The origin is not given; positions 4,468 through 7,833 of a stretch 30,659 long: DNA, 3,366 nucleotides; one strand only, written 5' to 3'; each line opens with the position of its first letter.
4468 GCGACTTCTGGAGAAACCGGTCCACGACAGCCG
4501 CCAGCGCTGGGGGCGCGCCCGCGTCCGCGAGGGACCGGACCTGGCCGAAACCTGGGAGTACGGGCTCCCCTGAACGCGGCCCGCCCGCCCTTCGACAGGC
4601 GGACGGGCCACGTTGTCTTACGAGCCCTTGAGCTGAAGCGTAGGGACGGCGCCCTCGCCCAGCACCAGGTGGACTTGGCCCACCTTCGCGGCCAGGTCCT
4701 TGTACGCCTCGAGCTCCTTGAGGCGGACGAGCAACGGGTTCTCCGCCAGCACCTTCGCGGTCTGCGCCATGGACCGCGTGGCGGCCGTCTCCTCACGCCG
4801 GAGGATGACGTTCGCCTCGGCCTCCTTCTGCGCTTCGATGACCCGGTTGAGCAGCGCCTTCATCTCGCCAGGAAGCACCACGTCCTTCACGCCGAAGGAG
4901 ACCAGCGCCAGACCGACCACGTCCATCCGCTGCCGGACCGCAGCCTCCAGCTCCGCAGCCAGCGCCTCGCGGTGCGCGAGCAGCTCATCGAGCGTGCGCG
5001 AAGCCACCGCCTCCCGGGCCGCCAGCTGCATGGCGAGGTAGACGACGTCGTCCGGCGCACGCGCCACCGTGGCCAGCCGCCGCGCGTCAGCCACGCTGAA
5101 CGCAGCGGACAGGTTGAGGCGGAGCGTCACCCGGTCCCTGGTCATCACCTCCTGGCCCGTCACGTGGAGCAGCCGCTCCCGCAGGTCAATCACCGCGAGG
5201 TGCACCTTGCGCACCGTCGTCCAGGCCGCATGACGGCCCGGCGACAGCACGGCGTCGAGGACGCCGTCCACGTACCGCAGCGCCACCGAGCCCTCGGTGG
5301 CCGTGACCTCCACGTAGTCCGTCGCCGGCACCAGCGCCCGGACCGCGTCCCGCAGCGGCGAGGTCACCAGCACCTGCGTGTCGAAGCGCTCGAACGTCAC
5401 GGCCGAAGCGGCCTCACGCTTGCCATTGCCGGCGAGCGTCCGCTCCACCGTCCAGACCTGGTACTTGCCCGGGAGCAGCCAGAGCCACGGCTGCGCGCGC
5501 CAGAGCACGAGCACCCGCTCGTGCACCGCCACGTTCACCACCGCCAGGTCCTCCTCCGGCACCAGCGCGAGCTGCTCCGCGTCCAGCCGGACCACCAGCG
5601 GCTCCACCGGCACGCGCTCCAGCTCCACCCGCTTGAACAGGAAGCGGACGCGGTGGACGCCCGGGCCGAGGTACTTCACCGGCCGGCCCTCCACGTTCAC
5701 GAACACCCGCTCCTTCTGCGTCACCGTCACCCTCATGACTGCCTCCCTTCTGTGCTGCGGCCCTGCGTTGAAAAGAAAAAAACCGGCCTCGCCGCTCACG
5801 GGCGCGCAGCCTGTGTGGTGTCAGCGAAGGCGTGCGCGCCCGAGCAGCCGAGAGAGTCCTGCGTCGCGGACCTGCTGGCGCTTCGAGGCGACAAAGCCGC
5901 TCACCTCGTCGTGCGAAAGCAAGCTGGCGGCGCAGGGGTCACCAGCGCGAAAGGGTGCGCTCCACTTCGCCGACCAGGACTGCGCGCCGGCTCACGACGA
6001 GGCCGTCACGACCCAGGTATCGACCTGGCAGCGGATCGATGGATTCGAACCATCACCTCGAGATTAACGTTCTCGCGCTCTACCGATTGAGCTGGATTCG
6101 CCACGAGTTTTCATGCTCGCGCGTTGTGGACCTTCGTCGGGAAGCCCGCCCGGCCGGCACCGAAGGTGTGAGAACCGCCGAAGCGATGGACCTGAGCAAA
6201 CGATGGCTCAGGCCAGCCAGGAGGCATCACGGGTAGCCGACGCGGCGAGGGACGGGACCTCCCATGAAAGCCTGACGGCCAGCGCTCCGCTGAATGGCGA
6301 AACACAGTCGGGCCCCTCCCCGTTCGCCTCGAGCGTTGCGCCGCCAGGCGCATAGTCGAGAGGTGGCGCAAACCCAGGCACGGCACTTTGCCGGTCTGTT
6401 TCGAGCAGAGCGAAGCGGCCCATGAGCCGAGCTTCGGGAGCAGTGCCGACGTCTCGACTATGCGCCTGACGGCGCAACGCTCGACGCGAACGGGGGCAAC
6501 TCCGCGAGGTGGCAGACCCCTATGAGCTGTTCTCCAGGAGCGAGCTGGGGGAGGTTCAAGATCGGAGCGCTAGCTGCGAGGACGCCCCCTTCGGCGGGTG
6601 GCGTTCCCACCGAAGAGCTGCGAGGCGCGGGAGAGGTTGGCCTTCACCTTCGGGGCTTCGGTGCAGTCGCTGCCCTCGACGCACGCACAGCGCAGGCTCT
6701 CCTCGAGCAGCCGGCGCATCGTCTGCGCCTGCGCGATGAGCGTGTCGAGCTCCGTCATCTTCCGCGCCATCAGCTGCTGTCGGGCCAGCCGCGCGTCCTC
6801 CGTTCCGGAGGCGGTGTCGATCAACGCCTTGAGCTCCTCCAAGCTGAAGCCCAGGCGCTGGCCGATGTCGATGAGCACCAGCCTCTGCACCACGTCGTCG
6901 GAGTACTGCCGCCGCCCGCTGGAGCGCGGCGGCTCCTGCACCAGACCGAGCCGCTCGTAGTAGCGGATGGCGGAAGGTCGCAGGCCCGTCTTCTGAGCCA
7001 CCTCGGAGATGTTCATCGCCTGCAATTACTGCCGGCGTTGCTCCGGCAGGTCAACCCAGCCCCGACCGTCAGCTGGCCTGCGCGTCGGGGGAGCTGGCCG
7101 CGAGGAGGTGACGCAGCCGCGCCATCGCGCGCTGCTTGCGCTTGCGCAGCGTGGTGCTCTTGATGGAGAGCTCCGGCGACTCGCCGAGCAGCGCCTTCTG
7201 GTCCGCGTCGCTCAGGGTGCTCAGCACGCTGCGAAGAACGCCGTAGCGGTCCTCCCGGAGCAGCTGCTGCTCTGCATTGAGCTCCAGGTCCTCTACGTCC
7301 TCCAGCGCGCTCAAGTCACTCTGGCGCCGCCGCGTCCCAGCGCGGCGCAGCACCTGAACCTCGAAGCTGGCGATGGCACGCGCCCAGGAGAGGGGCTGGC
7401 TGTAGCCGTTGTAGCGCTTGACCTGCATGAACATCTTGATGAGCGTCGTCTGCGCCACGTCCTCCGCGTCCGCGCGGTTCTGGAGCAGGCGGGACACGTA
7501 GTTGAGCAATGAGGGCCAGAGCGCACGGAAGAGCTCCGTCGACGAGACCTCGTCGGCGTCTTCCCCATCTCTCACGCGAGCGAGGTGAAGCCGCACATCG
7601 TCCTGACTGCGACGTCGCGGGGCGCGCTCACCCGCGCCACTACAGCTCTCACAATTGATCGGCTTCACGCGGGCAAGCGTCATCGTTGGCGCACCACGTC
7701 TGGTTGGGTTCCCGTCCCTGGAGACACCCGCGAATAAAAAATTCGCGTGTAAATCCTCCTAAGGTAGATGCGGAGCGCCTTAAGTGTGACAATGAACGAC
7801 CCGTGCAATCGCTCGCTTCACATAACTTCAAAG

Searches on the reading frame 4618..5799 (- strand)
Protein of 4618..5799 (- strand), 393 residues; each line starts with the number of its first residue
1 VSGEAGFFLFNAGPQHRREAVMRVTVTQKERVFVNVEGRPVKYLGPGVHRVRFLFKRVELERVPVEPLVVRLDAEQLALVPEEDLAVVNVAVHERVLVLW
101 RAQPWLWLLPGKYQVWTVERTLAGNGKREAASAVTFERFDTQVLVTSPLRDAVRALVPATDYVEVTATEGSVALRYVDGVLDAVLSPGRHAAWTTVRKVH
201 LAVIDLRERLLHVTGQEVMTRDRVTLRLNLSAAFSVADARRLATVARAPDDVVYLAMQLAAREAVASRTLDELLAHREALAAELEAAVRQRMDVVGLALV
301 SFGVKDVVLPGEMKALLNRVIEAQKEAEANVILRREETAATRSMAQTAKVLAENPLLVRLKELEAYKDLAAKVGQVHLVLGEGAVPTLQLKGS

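Call 12: search_protein_families(library=pfam, proteins=[window:4618-5799:-], max_evalue=0.001)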
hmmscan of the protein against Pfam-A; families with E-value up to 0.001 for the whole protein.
window:4618-5799:- (393 aa): 1 family
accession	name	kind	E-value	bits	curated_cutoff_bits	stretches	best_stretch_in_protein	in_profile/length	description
PF01145.31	Band_7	-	1.6e-26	93.9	23.6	1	167-337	3-175/176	SPFH domain / Band 7 family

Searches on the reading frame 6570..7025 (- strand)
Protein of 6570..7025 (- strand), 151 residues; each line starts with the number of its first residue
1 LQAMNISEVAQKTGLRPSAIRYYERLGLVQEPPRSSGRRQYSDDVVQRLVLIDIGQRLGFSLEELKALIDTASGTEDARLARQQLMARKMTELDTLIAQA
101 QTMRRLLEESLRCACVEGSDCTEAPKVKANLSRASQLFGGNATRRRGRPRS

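Call 38: search_protein_families(library=pfam, proteins=[window:6570-7025:-], max_evalue=0.001)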
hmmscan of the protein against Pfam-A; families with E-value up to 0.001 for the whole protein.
window:6570-7025:- (151 aa): 3 families
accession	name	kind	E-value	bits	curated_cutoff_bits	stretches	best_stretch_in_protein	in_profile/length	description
PF13411.12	MerR_1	-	3e-16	59.7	21.6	1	4-70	1-67/69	MerR HTH family regulatory protein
PF00376.29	MerR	-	3.4e-12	46.4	28.2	1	5-41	1-38/38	MerR family regulatory protein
PF09278.17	MerR-DNA-bind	-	3e-10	41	25.4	1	46-108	1-63/65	MerR, DNA binding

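Call 96: search_protein_families(library=ncbifam, proteins=[window:6570-7025:-], max_evalue=0.01)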
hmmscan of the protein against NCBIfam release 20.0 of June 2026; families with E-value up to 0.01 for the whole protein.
window:6570-7025:- (151 aa): 14 families
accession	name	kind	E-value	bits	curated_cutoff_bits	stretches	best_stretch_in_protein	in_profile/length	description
TIGR02044.1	CueR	equivalog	3.7e-23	82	147.4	1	4-121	1-120/127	Cu(I)-responsive transcriptional regulator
TIGR02051.1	MerR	equivalog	8.1e-21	74.6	150.85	1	6-127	2-121/124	mercury resistance transcriptional regulator MerR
TIGR01950.1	SoxR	equivalog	3.1e-17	62.7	116.9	1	4-122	2-121/142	redox-sensitive transcriptional activator SoxR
NF007590.0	PRK10227.1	equivalog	2.4e-16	60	244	1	4-132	1-127/135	Cu(I)-responsive transcriptional regulator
NF007069.0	PRK09514.1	equivalog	1.1e-14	54.6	143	1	5-123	3-122/141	Zn(2+)-responsive transcriptional regulator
NF041849.1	trans_regNmlR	equivalog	2e-13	50.4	175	1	4-107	1-105/117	stress response transcriptional regulator NmlR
TIGR02043.1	ZntR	equivalog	3.9e-13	49.7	167.95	1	5-123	3-122/131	Zn(2+)-responsive transcriptional regulator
TIGR02047.1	CadR-PbrR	equivalog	6.6e-13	48.8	151.45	1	4-119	1-116/127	Cd(II)/Pb(II)-responsive transcriptional regulator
NF010315.0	PRK13752.1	subfamily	3.9e-12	46.4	261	1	3-123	7-125/144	mercury resistance transcriptional regulator MerR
NF047375.1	HeatShock_HspR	equivalog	1.3e-09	38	105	1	4-85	4-86/92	heat shock protein transcriptional repressor HspR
NF053740.1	TransRegTnrAGPos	equivalog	1e-05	25.6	140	1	3-86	12-96/108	hypothetical protein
NF050798.1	TF_FtsR_Actino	equivalog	1.8e-05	25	150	1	17-107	19-110/223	transcriptional regulator FtsR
NF047377.1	heat_HspR_dupli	exception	2.4e-05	23.9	300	1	6-77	8-80/214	heat shock protein transcriptional repressor HspR, fused homodimer type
NF053782.1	ChlnTransRegdde3219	equivalog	4.6e-05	23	450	1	5-95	8-97/278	choline utilization transcriptional activator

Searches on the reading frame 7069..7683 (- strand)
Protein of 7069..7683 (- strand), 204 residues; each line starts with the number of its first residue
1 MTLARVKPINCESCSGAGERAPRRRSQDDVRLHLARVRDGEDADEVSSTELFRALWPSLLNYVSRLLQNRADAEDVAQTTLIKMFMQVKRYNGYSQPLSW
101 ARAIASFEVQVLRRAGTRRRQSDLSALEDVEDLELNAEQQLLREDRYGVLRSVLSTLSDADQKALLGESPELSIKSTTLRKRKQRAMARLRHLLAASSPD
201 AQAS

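Call 12: search_protein_families(library=pfam, proteins=[window:7069-7683:-], max_evalue=0.001)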
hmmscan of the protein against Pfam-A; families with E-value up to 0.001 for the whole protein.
window:7069-7683:- (204 aa): 1 family
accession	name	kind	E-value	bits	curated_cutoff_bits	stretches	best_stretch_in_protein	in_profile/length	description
PF04542.20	Sigma70_r2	-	6.5e-09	35.9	24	1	51-114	1-66/71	Sigma-70 region 2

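Call 89: search_protein_families(library=ncbifam, proteins=[window:7069-7683:-], max_evalue=0.001)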
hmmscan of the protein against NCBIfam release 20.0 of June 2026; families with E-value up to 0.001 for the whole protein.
window:7069-7683:- (204 aa): 41 families (the best 25 are shown)
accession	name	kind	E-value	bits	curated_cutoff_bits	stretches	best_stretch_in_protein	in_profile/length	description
TIGR02989.1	Sig-70_gvs1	subfamily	9.2e-15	54.9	124.55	1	50-194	5-147/158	RNA polymerase sigma-70 factor, Rhodopirellula/Verrucomicrobium family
TIGR02937.1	sigma70-ECF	superfamily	1.5e-12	47.5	42.9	1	50-165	5-126/165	sigma-70 family RNA polymerase sigma factor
NF007222.0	PRK09640.1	equivalog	8.1e-12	45.1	194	1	49-165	29-143/188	RNA polymerase sigma factor SigX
NF009176.0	PRK12524.1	equivalog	5.1e-11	42.7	264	1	43-165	23-145/196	RNA polymerase sigma factor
NF058625.1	sigma_PG0214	equivalog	6.4e-09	35.7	130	1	57-163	15-120/170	GFO_1088 family ECF-type sigma factor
TIGR02983.1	SigE-fam_strep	subfamily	6.5e-09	35.9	141.55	1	47-194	7-158/162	SigE family RNA polymerase sigma factor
NF007230.0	PRK09648.1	subfamily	1e-08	35.2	209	1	40-166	20-151/195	RNA polymerase sigma factor ShbA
NF007216.0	PRK09638.1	equivalog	1.5e-08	34.6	194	1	39-129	11-101/180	RNA polymerase sigma factor SigY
NF009167.0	PRK12514.1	equivalog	3.4e-08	33.6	265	1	46-164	20-138/180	RNA polymerase sigma factor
NF009168.0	PRK12515.1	subfamily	4.3e-08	32.9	236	1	44-162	20-137/189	RNA polymerase sigma factor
TIGR02952.1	Sig70_famx2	equivalog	5.2e-08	33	206.45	1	40-165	5-131/170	ECF subfamily RNA polymerase sigma factor, BldN family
TIGR02985.1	Sig70_bacteroi1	subfamily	6.6e-08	32.9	126.4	1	50-165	5-123/162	RNA polymerase sigma-70 factor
TIGR02950.1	SigM_subfam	subfamily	7.6e-08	32.4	147.95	1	50-172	4-127/159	RNA polymerase sigma factor, SigM family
NF006089.0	PRK08241.1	subfamily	9e-07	28.3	240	1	37-133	13-110/343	RNA polymerase subunit sigma-70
TIGR02939.1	RpoE_Sigma70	equivalog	1e-06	28.9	236.15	1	49-144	23-115/190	RNA polymerase sigma factor RpoE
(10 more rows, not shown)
